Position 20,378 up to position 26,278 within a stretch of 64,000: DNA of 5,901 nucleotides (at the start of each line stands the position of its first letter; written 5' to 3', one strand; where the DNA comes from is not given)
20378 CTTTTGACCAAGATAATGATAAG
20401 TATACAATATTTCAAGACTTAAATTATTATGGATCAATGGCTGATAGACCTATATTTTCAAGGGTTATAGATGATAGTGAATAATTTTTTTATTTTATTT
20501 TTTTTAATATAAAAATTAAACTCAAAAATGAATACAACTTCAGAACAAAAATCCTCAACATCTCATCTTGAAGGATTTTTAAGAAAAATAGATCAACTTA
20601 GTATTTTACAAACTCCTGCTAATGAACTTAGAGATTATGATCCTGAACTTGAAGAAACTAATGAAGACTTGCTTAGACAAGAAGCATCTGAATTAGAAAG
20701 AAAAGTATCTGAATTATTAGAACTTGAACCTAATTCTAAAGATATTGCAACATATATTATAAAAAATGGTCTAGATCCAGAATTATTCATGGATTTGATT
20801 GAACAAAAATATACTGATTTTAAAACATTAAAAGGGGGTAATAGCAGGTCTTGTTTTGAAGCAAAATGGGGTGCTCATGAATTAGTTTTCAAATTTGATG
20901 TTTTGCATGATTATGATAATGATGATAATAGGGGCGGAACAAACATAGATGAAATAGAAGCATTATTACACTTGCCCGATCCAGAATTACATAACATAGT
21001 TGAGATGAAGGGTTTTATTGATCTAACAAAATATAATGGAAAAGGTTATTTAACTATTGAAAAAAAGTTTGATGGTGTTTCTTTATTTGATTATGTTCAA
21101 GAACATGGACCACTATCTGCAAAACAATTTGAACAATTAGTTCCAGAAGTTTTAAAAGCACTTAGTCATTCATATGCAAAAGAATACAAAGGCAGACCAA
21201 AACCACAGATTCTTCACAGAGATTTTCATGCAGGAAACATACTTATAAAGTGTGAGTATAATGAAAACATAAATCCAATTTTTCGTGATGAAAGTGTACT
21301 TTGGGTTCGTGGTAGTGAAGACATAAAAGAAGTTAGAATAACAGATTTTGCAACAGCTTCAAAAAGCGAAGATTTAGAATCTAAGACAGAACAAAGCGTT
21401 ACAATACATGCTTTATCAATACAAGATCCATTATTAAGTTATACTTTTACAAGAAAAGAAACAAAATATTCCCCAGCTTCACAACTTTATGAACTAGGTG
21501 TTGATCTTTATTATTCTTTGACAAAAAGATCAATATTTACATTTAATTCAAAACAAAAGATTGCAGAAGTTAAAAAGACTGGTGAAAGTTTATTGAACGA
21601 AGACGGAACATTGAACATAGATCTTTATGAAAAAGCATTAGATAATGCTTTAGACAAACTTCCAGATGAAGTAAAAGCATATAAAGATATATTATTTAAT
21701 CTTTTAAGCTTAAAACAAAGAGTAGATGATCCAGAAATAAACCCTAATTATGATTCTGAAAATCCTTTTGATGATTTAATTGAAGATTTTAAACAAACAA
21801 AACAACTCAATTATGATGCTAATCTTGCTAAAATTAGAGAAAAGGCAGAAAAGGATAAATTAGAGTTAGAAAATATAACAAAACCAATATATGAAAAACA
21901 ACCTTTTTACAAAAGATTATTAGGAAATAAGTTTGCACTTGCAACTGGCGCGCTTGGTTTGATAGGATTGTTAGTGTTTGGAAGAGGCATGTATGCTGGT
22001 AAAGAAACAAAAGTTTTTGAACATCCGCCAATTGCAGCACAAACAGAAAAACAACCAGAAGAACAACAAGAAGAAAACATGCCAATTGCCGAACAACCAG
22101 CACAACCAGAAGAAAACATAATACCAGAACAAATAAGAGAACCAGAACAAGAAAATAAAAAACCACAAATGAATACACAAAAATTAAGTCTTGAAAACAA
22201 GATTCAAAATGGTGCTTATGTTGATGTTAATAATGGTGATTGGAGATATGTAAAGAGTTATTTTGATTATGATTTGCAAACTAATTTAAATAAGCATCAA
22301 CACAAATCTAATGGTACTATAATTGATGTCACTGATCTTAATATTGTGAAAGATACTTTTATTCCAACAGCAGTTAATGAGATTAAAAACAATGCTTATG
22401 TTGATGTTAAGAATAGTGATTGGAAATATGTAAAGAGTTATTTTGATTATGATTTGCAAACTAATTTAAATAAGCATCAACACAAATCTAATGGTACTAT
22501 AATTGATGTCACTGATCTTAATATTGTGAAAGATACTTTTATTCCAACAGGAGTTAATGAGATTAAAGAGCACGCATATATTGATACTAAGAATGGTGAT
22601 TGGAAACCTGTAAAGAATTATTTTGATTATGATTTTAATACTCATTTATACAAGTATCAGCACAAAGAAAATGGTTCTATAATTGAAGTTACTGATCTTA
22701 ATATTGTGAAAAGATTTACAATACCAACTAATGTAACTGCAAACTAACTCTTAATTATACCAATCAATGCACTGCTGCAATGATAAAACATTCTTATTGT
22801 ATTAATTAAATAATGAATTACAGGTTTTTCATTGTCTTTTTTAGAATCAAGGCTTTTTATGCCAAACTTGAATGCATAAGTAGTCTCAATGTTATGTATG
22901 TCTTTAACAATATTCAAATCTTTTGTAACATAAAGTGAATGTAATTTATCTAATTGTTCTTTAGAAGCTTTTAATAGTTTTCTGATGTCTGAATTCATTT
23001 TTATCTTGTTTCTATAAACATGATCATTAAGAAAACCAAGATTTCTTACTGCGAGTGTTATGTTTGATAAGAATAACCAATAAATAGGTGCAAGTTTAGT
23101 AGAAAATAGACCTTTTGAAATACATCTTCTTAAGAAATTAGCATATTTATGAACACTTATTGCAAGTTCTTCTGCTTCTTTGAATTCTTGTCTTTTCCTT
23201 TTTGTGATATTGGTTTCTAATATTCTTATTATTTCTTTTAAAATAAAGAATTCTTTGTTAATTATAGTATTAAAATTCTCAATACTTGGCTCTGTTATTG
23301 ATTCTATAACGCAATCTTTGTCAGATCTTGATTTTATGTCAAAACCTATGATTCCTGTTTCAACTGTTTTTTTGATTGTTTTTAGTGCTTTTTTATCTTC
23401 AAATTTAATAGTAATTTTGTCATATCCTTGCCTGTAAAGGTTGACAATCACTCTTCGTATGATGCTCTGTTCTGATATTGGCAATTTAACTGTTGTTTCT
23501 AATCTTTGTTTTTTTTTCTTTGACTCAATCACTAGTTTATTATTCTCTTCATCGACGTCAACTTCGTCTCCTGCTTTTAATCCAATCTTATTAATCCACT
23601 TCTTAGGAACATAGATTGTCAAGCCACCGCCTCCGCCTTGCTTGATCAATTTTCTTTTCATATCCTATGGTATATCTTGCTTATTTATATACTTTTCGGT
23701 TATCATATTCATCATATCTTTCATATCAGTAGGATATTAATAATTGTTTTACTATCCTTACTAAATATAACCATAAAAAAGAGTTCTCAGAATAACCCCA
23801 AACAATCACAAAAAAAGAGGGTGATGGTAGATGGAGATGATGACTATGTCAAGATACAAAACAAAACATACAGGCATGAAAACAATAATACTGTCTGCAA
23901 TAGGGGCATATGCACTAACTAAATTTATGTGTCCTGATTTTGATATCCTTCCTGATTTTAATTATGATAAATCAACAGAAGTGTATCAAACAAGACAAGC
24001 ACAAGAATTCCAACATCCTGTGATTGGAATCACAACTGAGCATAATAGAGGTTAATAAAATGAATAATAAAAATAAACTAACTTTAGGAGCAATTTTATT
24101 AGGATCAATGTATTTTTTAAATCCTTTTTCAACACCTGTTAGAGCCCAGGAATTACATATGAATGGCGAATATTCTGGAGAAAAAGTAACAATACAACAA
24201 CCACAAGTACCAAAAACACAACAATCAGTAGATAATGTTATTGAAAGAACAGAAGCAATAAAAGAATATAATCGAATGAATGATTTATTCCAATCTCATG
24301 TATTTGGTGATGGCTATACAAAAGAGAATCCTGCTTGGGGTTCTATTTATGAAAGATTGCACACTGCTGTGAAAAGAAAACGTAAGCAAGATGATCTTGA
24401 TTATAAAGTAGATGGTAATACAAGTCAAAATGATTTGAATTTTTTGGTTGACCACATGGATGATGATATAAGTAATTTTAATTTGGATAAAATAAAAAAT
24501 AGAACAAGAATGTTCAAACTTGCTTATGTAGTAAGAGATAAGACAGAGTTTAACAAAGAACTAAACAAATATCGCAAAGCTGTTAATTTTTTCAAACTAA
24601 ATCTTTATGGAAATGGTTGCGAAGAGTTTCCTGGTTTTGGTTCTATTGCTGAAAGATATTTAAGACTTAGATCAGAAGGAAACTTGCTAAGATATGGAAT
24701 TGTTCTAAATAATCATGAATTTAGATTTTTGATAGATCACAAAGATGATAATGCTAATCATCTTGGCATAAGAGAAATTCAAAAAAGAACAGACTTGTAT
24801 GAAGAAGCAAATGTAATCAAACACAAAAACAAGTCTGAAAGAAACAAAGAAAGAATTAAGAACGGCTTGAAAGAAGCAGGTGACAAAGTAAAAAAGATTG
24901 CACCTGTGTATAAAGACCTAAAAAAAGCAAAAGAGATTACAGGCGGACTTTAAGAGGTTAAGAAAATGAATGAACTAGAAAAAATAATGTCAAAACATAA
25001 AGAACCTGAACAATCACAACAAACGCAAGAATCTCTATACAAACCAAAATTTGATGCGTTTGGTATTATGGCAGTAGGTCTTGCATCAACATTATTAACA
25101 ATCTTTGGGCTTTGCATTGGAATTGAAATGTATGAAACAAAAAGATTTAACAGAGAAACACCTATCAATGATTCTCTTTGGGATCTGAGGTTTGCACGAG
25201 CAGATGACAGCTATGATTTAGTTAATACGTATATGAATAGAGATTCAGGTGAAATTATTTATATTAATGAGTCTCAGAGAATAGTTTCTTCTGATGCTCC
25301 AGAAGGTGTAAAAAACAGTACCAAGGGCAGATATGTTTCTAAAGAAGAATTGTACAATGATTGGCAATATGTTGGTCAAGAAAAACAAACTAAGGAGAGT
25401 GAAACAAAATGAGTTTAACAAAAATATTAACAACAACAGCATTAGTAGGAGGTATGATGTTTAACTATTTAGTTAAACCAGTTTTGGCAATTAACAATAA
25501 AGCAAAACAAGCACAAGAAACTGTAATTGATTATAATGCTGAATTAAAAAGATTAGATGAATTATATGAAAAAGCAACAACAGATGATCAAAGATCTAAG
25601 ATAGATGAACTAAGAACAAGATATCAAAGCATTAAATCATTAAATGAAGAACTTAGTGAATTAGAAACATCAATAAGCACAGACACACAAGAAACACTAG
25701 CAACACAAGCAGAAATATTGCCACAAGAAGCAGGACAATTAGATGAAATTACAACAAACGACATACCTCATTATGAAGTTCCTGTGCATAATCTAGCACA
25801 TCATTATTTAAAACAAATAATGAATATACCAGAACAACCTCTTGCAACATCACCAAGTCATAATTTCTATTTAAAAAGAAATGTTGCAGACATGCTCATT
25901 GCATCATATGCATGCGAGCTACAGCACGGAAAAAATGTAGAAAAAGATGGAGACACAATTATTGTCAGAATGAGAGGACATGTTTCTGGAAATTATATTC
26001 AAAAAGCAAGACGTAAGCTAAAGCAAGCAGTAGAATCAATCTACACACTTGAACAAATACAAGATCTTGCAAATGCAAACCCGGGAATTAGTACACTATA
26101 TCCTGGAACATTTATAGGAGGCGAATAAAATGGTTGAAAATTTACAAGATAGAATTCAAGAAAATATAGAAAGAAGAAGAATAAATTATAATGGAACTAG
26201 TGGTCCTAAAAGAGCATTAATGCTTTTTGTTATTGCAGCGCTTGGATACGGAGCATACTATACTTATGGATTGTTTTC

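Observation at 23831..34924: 11-kb co-directional array of ~20 small secreted or membrane hypothetical proteins with stereotyped translational-coupling junctions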

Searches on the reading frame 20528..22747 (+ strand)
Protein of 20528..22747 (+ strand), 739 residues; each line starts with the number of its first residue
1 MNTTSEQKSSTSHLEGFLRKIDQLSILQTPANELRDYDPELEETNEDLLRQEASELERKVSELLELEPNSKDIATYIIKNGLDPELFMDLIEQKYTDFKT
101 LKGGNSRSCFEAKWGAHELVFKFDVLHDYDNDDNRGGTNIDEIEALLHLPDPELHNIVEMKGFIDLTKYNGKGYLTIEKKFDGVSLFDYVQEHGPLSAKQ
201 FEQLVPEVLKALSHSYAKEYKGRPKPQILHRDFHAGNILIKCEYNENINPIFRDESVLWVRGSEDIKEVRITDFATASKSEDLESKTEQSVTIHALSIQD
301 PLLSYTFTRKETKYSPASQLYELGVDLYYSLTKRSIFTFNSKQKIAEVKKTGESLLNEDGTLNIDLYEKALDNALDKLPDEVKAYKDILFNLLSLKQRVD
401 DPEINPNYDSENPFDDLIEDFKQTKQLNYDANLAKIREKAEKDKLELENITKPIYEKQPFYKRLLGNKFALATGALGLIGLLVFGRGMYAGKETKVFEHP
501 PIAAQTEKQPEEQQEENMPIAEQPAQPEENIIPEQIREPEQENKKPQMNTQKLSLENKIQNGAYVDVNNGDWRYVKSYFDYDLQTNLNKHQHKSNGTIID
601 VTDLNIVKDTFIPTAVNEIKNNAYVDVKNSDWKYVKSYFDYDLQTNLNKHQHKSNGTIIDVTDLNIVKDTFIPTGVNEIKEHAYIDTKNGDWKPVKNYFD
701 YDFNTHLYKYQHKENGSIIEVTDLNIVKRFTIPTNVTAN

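Call 10: search_protein_families(library=pfam, max_evalue=0.001, proteins=[window:20528-22747:+])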
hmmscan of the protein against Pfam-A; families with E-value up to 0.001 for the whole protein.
window:20528-22747:+ (739 aa): 1 family
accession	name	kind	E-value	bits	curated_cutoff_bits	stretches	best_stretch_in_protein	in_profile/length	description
PF00069.31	Pkinase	-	3.8e-12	46.6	31.7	1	128-351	34-211/263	Protein kinase domain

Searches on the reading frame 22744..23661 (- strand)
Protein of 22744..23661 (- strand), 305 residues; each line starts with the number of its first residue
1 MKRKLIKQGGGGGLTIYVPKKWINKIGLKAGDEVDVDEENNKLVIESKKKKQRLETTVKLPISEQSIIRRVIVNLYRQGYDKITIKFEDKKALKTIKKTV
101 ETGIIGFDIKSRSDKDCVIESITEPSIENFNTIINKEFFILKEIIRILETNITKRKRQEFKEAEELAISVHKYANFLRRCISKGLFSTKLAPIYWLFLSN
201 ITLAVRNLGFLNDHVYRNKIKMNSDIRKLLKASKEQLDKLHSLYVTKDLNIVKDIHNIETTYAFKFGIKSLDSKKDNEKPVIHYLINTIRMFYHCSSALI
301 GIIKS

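Call 10: search_protein_families(library=pfam, max_evalue=0.001, proteins=[window:22744-23661:-])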
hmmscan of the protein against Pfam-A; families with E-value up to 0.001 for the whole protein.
window:22744-23661:- (305 aa): 1 family
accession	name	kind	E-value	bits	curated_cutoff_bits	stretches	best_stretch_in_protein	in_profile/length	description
PF04014.23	MazE_antitoxin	-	6.3e-09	36.1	24.7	1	14-52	8-47/48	Antidote-toxin recognition MazE, bacterial antitoxin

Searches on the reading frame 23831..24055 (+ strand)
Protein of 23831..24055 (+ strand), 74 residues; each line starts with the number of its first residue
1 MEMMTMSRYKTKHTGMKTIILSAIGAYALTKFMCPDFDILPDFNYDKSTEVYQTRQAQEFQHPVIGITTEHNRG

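Call 5: search_protein_families(library=pfam, max_evalue=0.1, proteins=[window:23831-24055:+])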
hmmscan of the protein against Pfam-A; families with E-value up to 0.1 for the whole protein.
window:23831-24055:+ (74 aa): 0 families

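Call 20: search_protein_families(library=phrogs, max_evalue=0.01, proteins=[window:23831-24055:+])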
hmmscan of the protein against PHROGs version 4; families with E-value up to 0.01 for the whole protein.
window:23831-24055:+ (74 aa): 0 families

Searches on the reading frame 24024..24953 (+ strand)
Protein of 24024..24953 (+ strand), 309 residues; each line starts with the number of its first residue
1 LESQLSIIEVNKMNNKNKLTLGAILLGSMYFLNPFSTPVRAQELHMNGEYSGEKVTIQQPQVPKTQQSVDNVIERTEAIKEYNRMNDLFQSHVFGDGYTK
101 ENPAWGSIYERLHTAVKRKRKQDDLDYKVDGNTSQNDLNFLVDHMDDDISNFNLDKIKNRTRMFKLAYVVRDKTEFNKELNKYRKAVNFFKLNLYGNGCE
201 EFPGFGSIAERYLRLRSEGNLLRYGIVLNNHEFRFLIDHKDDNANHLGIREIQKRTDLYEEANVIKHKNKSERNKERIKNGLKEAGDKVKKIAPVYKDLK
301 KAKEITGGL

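Call 5: search_protein_families(library=pfam, max_evalue=0.1, proteins=[window:24024-24953:+])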
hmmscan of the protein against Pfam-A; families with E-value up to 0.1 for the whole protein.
window:24024-24953:+ (309 aa): 1 family
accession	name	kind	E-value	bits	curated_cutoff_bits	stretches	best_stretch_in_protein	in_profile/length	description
PF03382.20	DUF285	-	0.045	13.9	25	0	144-183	62-95/120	Mycoplasma protein of unknown function, DUF285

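Call 20: search_protein_families(library=phrogs, max_evalue=0.01, proteins=[window:24024-24953:+])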
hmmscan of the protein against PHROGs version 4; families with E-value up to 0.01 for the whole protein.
window:24024-24953:+ (309 aa): 0 families

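Call 101: search_protein_families(library=padloc, max_evalue=0.01, proteins=[window:24060-24953:+])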
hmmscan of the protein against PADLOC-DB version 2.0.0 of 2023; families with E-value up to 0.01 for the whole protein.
window:24060-24953:+ (297 aa): 0 families

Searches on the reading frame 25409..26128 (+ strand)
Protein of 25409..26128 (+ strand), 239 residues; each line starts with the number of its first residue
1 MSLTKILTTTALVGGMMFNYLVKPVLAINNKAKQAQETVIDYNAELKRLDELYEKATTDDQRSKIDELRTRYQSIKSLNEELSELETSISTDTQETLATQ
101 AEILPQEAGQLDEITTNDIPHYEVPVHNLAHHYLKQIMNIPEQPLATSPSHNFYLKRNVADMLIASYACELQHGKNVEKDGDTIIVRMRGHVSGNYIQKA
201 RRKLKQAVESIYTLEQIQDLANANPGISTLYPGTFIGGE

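Call 5: search_protein_families(library=pfam, max_evalue=0.1, proteins=[window:25409-26128:+])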
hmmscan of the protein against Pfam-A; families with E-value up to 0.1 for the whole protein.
window:25409-26128:+ (239 aa): 3 families
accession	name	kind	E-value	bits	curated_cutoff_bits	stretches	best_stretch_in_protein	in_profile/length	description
PF20849.2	TelK_muzzle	-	0.0035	17.8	27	1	42-119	19-91/118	Protelomerase, muzzle domain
PF13166.12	AAA_13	-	0.0053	15.9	36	1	25-104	364-447/713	AAA domain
PF07544.18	Med9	-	0.056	14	26.9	0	58-92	21-55/80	RNA polymerase II transcription mediator complex subunit 9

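Call 20: search_protein_families(library=phrogs, max_evalue=0.01, proteins=[window:25409-26128:+])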
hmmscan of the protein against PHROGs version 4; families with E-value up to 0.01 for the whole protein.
window:25409-26128:+ (239 aa): 3 families
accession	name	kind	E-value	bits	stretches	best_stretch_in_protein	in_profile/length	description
phrog_339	-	tail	0.00037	19.8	1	26-108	455-544/1123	tail length tape measure protein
phrog_26430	-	moron, auxiliary metabolic gene and host takeover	0.00046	21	0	20-68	51-99/181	polysaccharide deacetylase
phrog_10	-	head and packaging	0.0055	16.7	1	33-94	270-326/752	major head protein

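Call 101: search_protein_families(library=padloc, max_evalue=0.01, proteins=[window:25409-26128:+])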
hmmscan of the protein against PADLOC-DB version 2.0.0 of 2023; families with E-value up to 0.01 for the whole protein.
window:25409-26128:+ (239 aa): 1 family
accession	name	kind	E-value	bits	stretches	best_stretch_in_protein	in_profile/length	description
PDLC02164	Avs2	-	0.0077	12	1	25-109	272-354/1504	-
